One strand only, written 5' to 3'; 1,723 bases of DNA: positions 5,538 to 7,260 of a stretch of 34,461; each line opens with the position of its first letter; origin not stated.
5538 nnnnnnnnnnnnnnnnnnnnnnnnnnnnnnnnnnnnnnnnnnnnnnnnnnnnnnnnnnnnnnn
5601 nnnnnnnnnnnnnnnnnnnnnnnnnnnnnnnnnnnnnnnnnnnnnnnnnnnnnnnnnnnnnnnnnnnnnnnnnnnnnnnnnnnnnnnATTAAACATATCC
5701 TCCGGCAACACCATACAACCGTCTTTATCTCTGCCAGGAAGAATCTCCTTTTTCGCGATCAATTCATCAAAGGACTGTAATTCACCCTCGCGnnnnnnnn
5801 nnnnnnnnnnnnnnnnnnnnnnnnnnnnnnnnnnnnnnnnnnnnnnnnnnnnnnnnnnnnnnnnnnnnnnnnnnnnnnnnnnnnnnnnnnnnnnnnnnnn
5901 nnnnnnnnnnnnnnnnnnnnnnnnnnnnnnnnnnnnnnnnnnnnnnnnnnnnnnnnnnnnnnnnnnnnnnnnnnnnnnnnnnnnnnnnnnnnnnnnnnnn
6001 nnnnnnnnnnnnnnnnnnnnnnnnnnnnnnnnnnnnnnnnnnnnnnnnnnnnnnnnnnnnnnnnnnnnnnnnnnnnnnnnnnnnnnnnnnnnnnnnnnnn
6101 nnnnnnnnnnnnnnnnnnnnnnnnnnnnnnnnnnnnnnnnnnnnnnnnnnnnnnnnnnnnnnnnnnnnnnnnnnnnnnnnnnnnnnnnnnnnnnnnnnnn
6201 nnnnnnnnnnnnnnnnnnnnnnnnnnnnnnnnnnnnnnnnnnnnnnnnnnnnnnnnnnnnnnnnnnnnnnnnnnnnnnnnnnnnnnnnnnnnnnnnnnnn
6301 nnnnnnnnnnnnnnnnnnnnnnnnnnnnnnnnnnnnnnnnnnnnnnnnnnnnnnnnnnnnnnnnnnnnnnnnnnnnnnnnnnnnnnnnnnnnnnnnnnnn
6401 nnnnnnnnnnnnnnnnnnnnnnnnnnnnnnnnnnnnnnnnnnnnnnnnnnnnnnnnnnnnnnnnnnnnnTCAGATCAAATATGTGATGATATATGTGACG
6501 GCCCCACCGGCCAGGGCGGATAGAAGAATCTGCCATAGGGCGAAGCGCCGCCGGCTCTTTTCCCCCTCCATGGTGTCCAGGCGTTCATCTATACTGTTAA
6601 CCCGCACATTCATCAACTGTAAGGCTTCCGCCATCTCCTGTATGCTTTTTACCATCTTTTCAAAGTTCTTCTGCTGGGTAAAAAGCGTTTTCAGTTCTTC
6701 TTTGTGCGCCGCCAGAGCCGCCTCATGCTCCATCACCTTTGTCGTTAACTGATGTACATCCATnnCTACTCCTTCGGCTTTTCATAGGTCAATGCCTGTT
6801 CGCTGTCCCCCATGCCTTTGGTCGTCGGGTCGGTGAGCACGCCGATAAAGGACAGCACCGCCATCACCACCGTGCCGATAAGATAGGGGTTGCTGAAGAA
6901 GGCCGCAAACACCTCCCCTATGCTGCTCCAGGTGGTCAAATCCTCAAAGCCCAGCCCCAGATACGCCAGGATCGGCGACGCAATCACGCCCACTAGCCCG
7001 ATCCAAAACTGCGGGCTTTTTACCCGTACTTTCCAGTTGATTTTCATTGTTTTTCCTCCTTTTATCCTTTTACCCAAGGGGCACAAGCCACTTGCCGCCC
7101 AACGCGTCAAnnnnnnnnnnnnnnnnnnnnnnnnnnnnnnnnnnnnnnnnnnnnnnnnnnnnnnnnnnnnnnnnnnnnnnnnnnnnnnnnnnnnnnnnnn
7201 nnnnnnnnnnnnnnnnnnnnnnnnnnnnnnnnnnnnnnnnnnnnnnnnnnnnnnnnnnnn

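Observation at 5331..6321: Self-contained toxin-antitoxin module: Panacea-domain (DUF4065) antitoxin coupled to a MazF/PemK-like toxin, next to attP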

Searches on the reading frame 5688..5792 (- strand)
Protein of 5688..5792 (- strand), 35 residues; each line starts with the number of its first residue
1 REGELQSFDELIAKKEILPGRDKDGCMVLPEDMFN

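Call 66: search_solved_structures(query=A7, max_evalue=10, show_alignments=2)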
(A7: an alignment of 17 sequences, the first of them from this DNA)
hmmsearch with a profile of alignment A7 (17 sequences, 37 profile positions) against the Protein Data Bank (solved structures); distinct sequences matched with E-value up to 10: 3.
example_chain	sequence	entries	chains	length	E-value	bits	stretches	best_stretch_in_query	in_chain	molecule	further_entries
1ger_A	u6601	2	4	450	0.22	14.8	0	14-31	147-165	GLUTATHIONE REDUCTASE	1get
1ges_A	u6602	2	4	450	0.34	14.2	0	14-31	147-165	GLUTATHIONE REDUCTASE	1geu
4x5m_A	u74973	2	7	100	2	11.8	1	5-29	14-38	Uncharacterized protein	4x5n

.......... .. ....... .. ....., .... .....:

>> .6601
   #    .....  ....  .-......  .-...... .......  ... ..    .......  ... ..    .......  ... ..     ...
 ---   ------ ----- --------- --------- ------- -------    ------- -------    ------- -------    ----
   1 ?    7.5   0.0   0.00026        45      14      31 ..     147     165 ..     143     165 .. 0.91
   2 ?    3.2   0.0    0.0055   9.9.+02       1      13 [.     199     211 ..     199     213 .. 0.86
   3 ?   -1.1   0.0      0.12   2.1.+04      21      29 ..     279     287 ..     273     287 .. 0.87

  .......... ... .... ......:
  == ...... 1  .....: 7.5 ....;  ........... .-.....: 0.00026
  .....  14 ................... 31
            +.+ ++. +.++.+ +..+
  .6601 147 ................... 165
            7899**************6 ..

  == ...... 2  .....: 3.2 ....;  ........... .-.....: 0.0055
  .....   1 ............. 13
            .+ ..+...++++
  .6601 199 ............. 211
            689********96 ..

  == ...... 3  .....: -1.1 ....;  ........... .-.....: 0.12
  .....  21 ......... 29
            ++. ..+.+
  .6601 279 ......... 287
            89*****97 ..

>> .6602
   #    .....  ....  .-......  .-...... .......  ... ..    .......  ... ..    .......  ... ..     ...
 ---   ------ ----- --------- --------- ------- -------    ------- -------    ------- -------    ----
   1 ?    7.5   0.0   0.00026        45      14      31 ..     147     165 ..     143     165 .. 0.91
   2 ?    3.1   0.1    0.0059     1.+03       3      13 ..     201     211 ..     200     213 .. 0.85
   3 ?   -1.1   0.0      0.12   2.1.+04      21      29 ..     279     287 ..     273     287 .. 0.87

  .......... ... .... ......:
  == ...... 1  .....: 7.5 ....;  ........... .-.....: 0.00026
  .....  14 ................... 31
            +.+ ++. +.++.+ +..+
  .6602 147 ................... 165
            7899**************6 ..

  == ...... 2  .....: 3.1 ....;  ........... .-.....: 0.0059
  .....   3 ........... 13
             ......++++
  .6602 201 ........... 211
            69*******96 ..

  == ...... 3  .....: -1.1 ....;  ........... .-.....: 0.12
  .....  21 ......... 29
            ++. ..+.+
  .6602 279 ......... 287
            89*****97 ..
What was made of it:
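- On Canonical MazEF: The tail profile finds no MazE chain (call 66).
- Closest known: Canonical MazEF / PemIK / EndoA-EndoAI type II systems. Different: The tail shows no sequence similarity to solved MazE chains (call 66).
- The tail has no detectable sequence similarity to MazE or to any solved chain (call 66).
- Tried and rejected: No meaningful hit, so no sequence-level link to MazE (call 66).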

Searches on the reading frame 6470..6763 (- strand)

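Call 44: search_protein_families(library=pfam, proteins=[window:6470-6763:-], max_evalue=0.01)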
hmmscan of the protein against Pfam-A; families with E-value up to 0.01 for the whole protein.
window:6470-6763:- (97 aa): 2 families
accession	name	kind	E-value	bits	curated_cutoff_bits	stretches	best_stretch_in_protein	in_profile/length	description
PF01519.22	DUF16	-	0.0014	19.5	40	1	4-67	44-104/104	Protein of unknown function DUF16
PF22277.2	EncFtn-like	-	0.0071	16.5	27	0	21-60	3-43/85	EncFtn-like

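Call 70: search_protein_families(library=phrogs, proteins=[window:6470-6763:-], max_evalue=0.01)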
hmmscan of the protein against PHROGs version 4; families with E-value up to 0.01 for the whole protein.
window:6470-6763:- (97 aa): 8 families
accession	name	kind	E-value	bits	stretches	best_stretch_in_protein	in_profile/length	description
phrog_937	-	other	2.1e-07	32.3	1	11-95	18-109/115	hemolysin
phrog_2990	-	unknown function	2.4e-05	25.5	1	3-90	35-122/133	-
phrog_1009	-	unknown function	0.00012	23.1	0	4-32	72-100/103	-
phrog_1193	-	other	0.00047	21.1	1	1-96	6-70/76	hemolysin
phrog_18362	-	unknown function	0.0011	20.2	1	15-96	30-111/119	-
phrog_13567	-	unknown function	0.0053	17.8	1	27-78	12-63/82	-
phrog_5211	-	unknown function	0.0062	17.8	1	13-66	6-63/112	-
phrog_5225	-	unknown function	0.0076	17.6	0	6-95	12-88/92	-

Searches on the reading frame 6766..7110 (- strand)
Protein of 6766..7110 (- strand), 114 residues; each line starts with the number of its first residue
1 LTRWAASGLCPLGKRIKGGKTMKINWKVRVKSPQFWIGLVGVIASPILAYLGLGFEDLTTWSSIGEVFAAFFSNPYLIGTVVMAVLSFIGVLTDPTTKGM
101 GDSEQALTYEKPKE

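Call 44: search_protein_families(library=pfam, proteins=[window:6766-7110:-], max_evalue=0.01)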
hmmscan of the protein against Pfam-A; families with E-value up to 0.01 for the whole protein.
window:6766-7110:- (114 aa): 1 family
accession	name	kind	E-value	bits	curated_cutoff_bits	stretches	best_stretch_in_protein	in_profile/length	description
PF04531.18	Phage_holin_1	-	1.6e-30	105.9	22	1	24-113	1-82/82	Bacteriophage holin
